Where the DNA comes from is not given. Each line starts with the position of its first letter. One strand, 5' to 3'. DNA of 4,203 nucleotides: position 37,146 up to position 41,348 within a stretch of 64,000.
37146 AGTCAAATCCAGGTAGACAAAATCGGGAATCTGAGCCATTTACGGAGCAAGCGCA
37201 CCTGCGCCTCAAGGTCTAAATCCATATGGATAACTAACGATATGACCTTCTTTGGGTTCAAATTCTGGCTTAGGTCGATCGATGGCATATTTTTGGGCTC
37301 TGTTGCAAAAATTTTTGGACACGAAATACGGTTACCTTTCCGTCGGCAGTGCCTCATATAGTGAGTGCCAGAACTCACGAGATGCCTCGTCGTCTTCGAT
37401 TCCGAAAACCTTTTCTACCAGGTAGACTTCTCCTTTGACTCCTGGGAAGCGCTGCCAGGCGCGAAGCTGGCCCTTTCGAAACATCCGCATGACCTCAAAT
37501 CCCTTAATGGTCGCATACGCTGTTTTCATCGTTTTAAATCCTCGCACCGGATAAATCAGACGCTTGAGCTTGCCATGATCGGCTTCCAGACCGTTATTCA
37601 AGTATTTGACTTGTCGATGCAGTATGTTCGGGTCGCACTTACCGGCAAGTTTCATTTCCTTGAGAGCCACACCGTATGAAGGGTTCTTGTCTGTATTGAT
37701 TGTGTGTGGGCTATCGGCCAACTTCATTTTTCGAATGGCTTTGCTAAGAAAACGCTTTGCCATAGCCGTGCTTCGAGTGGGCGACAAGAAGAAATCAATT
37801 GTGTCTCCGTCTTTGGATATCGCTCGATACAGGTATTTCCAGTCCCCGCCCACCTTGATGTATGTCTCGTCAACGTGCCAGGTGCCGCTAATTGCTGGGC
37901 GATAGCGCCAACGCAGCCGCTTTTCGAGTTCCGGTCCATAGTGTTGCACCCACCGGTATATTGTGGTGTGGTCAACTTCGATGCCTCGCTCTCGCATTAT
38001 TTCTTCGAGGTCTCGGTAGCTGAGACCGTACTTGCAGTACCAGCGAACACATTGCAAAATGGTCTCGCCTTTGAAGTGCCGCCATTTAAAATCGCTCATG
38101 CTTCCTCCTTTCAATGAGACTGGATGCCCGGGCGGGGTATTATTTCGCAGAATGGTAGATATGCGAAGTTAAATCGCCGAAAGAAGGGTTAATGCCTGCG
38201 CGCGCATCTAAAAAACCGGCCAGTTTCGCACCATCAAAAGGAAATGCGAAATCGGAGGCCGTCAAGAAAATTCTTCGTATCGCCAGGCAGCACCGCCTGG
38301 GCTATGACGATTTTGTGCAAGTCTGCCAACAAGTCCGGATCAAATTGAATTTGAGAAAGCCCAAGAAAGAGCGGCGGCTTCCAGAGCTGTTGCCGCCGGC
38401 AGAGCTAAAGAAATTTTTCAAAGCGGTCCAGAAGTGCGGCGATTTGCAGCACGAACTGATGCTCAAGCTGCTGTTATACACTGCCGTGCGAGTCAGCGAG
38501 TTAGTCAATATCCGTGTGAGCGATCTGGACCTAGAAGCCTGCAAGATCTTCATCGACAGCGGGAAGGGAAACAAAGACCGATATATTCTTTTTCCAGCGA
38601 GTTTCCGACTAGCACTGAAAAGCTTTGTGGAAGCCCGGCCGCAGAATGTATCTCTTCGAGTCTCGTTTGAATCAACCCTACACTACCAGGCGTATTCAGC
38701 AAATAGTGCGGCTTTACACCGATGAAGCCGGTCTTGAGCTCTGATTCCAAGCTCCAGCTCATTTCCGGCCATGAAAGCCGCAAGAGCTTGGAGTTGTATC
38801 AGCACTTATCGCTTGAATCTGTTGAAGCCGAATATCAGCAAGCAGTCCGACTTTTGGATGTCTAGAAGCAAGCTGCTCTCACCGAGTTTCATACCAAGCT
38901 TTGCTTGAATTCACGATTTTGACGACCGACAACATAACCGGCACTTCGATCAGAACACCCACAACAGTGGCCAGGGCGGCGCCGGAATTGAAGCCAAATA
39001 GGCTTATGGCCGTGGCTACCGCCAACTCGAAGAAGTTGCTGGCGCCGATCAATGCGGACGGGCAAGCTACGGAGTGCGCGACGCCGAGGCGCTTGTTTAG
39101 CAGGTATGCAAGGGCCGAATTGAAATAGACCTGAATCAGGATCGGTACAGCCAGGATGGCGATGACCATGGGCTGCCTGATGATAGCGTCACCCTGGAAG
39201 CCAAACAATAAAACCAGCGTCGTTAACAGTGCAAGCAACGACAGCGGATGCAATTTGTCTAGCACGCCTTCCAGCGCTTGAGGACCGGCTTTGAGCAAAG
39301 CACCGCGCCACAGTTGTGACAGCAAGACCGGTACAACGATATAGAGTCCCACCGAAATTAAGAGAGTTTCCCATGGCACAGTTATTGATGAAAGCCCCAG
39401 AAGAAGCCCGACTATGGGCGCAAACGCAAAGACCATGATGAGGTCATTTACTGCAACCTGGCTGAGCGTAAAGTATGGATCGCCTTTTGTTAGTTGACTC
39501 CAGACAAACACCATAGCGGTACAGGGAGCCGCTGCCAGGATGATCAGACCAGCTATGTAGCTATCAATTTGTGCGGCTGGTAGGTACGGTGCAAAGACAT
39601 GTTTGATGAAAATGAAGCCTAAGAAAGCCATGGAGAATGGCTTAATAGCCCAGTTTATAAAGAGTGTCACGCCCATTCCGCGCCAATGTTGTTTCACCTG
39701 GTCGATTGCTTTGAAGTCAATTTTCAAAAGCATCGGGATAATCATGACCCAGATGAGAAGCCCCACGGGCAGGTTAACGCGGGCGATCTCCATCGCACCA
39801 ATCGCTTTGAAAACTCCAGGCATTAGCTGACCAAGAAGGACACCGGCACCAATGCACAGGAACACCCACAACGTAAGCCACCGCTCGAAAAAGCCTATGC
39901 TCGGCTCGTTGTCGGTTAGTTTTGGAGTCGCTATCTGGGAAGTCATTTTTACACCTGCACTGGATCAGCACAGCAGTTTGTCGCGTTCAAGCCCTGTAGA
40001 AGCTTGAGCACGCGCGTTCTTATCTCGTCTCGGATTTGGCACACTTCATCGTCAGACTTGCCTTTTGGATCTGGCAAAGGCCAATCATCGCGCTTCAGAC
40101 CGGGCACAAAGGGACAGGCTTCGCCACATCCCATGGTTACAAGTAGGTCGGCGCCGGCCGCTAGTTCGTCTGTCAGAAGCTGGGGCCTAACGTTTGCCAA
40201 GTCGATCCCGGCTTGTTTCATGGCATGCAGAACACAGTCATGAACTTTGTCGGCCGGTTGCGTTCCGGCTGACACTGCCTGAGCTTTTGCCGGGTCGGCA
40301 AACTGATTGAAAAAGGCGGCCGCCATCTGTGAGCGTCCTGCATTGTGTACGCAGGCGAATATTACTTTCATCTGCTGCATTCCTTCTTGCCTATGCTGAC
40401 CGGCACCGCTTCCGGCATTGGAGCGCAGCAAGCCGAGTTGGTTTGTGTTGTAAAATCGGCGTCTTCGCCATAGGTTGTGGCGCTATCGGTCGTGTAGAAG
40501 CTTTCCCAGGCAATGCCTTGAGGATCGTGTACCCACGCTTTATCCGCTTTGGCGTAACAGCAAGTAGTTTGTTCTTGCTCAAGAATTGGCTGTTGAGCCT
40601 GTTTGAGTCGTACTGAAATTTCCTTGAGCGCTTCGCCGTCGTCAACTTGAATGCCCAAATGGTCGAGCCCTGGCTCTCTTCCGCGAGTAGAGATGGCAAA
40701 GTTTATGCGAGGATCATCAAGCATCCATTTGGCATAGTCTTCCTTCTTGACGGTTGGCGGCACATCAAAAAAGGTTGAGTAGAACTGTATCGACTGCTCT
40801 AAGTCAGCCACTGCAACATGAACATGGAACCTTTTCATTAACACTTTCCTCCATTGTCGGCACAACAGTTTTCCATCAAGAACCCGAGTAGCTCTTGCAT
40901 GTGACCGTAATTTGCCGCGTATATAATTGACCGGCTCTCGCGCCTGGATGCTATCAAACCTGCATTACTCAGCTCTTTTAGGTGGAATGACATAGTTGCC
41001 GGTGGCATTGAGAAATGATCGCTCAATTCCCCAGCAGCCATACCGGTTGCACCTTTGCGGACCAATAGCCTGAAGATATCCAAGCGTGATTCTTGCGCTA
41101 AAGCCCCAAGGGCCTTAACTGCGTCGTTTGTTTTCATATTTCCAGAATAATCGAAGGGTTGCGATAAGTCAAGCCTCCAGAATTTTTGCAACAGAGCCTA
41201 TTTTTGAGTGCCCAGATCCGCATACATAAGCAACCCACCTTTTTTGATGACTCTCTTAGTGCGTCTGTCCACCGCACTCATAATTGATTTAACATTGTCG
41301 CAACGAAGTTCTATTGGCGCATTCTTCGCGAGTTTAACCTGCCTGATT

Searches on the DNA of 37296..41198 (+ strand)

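Call 63: search_dna_similar(query=window:37296-41198:+, collection=plasmids, mode=distant, max_evalue=0.00001, max_rows=8)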
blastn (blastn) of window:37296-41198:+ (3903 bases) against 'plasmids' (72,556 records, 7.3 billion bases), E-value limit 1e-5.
The search stops at 5000 records and this limit was reached: more records match than are counted here, and every count below describes the 5000 best-scoring records only.
Records with a match: at least 5000; places in all: 25599; records where one place covers at least 80% of the query: 0.
Best place of each record, by identity: 60-80% 5000.
By first word of the organism name: Klebsiella 2007; Escherichia 1288; Enterobacter 441; Citrobacter 182; Salmonella 149; Pseudomonas 145; Shigella 115; Sphingobium 67; Burkholderia 66; Aeromonas 54; and 87 more.
By predicted mobility (MOB-suite, as given by PLSDB): conjugative 3547; non-mobilizable 791; mobilizable 662.
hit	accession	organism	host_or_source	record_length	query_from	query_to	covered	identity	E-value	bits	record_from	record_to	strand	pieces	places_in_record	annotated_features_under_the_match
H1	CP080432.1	Sphingomonas sp. DS-9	-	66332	160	2495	37%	66.8%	6e-74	426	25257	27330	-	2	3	record has no annotation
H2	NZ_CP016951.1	Cupriavidus taiwanensis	Mimosa,single cell,nodules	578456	1615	3451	28%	69.1%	7e-98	443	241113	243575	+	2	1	arsB: ACR3 family arsenite efflux transporter | arsenate reductase ArsC (x2) | ArsI/CadI family heavy metal resistance metalloenzyme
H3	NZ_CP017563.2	Paraburkholderia sprentiae WSM5005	Lebeckia ambigua,root nodule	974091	1635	3444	27%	66.9%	3e-64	323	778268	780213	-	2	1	arsB: ACR3 family arsenite efflux transporter | arsenate reductase ArsC | ArsI/CadI family heavy metal resistance metalloenzyme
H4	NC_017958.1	Tistrella mobilis KA081020-065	-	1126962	1594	2594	26%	70.2%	5e-119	438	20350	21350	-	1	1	record has no annotation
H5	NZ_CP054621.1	Azospirillum oryzae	cell culture,soil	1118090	1593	2604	26%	69.0%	5e-106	395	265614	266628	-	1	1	record has no annotation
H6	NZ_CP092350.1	Rhizobium sp. C104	Cell culture,nodule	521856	1594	2595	26%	68.9%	4e-108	401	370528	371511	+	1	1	none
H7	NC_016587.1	Azospirillum lipoferum 4B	-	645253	1594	2604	26%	68.2%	5e-94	354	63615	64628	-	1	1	arsB: ACR3 family arsenite efflux transporter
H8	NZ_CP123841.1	Agrobacterium tumefaciens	-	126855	1594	2595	26%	68.8%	5e-100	374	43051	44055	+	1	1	arsB: ACR3 family arsenite efflux transporter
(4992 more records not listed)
